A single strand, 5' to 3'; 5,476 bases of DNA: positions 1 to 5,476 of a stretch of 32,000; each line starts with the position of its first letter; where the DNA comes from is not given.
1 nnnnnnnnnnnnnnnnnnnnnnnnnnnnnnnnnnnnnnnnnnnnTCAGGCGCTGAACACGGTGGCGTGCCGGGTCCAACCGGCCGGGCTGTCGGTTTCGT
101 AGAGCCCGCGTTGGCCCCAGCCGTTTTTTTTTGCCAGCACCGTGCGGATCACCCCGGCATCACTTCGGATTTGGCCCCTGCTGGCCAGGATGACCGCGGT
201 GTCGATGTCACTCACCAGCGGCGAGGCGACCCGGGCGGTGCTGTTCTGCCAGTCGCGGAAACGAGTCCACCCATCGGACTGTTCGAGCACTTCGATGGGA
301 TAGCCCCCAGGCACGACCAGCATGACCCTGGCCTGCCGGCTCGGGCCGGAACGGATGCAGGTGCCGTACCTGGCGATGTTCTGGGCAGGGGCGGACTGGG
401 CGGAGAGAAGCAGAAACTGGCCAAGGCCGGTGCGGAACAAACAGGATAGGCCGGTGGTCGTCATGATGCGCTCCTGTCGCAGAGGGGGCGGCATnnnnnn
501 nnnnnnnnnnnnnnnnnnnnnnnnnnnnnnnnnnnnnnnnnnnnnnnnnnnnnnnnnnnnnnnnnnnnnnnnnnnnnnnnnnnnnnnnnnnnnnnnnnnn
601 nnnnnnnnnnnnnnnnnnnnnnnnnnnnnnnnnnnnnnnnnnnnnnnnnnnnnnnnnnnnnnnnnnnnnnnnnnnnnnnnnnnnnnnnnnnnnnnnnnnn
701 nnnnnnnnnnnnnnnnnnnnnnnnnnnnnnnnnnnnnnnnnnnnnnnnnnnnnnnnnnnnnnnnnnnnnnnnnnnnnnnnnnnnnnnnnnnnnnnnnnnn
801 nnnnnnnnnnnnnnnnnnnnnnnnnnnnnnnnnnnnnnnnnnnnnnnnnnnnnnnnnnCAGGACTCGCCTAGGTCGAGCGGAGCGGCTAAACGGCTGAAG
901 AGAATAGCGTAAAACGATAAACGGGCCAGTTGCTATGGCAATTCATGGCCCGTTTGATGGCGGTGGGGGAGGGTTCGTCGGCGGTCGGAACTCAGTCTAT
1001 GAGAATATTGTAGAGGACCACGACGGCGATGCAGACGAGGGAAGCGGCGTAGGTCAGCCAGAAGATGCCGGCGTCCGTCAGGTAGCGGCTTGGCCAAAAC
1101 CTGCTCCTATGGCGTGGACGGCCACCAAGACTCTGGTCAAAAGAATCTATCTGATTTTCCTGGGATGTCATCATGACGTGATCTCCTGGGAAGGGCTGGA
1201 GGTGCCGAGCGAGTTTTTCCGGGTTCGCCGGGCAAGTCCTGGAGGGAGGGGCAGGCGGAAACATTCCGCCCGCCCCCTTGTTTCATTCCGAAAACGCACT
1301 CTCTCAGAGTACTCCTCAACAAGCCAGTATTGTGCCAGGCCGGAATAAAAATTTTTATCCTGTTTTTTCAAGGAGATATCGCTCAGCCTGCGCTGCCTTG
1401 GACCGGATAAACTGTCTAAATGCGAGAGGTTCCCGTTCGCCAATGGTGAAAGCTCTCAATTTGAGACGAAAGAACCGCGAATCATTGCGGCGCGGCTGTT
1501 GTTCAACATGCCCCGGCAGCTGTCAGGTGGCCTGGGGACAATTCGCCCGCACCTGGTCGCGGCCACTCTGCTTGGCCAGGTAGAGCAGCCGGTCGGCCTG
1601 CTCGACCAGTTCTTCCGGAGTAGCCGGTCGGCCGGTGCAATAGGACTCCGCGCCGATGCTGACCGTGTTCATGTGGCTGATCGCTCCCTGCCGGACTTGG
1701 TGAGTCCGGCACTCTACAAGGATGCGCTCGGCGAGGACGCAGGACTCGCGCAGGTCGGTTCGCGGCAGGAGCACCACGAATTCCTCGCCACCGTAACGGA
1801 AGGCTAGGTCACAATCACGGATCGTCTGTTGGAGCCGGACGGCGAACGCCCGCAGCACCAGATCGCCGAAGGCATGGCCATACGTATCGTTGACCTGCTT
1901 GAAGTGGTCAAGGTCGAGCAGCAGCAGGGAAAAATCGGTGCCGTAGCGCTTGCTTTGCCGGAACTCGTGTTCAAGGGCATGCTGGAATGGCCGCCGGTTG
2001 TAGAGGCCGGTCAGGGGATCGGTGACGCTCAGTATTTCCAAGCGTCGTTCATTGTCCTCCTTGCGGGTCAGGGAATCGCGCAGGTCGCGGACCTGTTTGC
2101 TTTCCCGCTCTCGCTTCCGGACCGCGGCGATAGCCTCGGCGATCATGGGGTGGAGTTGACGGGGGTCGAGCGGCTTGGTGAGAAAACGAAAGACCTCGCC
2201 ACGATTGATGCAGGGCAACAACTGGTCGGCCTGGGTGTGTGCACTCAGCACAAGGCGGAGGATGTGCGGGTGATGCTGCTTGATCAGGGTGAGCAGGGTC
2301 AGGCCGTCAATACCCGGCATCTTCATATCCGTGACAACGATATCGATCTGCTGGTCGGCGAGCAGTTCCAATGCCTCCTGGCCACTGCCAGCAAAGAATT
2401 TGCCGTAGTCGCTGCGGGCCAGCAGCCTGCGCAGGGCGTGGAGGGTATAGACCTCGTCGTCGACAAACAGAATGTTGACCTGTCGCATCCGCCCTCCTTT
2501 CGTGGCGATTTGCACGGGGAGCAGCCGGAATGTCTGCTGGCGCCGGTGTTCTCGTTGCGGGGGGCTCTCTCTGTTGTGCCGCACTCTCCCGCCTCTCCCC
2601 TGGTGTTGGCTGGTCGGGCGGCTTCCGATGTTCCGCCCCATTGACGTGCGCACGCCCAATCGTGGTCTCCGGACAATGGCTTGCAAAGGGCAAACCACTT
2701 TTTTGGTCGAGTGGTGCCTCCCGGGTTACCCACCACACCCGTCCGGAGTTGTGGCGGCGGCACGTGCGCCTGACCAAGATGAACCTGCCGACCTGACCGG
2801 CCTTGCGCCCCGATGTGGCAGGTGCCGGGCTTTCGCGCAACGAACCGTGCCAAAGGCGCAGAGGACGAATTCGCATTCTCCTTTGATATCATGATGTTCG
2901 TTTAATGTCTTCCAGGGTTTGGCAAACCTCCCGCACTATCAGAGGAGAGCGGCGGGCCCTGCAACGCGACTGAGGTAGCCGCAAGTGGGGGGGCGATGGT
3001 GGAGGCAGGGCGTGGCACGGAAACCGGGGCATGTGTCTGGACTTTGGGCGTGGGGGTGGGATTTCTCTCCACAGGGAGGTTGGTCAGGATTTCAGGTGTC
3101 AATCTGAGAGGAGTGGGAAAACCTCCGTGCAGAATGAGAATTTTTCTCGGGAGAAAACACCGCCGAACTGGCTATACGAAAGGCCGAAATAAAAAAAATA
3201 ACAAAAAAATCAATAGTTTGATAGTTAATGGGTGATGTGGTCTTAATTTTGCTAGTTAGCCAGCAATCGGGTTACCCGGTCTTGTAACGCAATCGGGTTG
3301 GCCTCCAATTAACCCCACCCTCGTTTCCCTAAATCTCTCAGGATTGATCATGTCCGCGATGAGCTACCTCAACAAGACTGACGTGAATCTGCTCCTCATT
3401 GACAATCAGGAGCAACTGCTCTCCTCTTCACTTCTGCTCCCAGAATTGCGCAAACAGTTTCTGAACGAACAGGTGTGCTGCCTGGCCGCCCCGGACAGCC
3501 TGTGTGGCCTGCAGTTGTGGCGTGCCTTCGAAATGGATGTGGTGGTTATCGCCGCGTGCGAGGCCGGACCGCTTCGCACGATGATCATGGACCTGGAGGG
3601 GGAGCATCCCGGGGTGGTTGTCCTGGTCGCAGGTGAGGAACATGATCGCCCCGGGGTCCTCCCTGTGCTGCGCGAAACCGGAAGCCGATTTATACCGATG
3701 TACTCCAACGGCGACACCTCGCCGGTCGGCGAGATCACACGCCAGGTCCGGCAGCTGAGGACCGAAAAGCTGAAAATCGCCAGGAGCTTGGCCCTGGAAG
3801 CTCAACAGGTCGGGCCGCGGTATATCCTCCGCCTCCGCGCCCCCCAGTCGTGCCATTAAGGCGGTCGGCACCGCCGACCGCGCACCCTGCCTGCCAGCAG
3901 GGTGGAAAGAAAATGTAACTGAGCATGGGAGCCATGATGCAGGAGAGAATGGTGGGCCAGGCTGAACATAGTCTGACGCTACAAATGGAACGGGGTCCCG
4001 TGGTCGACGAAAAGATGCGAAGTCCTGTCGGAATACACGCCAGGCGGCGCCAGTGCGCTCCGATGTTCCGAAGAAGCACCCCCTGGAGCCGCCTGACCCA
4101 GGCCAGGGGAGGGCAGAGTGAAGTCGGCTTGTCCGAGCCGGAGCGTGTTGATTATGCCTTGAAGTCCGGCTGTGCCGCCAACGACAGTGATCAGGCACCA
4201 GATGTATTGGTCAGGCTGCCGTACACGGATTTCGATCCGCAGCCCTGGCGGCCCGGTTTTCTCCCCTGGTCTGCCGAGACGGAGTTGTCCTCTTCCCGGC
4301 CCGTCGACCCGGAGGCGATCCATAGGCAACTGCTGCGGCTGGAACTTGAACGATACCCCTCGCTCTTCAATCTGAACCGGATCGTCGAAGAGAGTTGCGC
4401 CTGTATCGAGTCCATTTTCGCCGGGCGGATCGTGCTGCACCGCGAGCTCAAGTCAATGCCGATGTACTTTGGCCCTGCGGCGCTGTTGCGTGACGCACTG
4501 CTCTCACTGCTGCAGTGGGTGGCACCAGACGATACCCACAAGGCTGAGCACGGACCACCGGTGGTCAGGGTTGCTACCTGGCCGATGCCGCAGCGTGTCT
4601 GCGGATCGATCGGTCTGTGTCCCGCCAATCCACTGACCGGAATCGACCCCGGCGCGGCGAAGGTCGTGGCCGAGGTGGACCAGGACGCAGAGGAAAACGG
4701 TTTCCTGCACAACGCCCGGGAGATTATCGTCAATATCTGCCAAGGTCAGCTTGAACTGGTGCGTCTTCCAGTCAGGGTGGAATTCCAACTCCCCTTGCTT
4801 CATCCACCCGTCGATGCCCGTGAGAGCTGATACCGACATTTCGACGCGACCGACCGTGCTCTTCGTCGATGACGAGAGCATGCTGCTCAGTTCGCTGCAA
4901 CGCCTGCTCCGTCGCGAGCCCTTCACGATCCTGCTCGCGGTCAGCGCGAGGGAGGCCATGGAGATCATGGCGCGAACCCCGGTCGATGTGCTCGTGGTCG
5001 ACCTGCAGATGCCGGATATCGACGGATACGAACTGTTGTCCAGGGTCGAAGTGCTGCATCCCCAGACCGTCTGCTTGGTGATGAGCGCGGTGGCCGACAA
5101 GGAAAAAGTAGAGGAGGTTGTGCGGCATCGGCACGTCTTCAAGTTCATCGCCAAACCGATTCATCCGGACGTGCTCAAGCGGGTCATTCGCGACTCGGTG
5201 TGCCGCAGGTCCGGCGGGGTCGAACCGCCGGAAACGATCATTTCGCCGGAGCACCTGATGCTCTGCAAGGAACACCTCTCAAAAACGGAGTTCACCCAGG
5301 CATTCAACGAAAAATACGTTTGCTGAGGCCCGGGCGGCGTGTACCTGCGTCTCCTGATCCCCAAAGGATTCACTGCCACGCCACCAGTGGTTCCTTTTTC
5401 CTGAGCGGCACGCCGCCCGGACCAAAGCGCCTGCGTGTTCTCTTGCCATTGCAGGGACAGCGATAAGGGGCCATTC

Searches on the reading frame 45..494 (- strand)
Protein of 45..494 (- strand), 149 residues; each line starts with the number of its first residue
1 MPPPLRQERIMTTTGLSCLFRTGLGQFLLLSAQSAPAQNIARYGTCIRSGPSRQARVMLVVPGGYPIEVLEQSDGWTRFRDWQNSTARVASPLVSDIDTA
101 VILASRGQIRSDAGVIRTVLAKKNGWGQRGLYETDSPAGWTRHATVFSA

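Call 107: search_protein_families(library=pfam, proteins=[window:45-494:-], max_evalue=0.001)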
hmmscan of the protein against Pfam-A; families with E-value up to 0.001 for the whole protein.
window:45-494:- (149 aa): 2 families
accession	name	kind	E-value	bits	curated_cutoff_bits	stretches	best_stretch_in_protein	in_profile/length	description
PF06347.19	SH3_4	-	1.3e-06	28.5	24.1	1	47-95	7-55/56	Bacterial SH3 domain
PF08239.17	SH3_3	-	1.3e-05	25.7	27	1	47-87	5-46/54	Bacterial SH3 domain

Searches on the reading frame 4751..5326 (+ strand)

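Call 12: search_protein_families(library=pfam, proteins=[window:4751-5326:+], max_evalue=0.001)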
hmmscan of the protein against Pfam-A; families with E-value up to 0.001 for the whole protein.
window:4751-5326:+ (191 aa): 1 family
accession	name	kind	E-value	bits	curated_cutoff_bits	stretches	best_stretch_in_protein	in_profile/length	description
PF00072.30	Response_reg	-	5.4e-22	78.5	30.2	1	36-146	1-110/111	Response regulator receiver domain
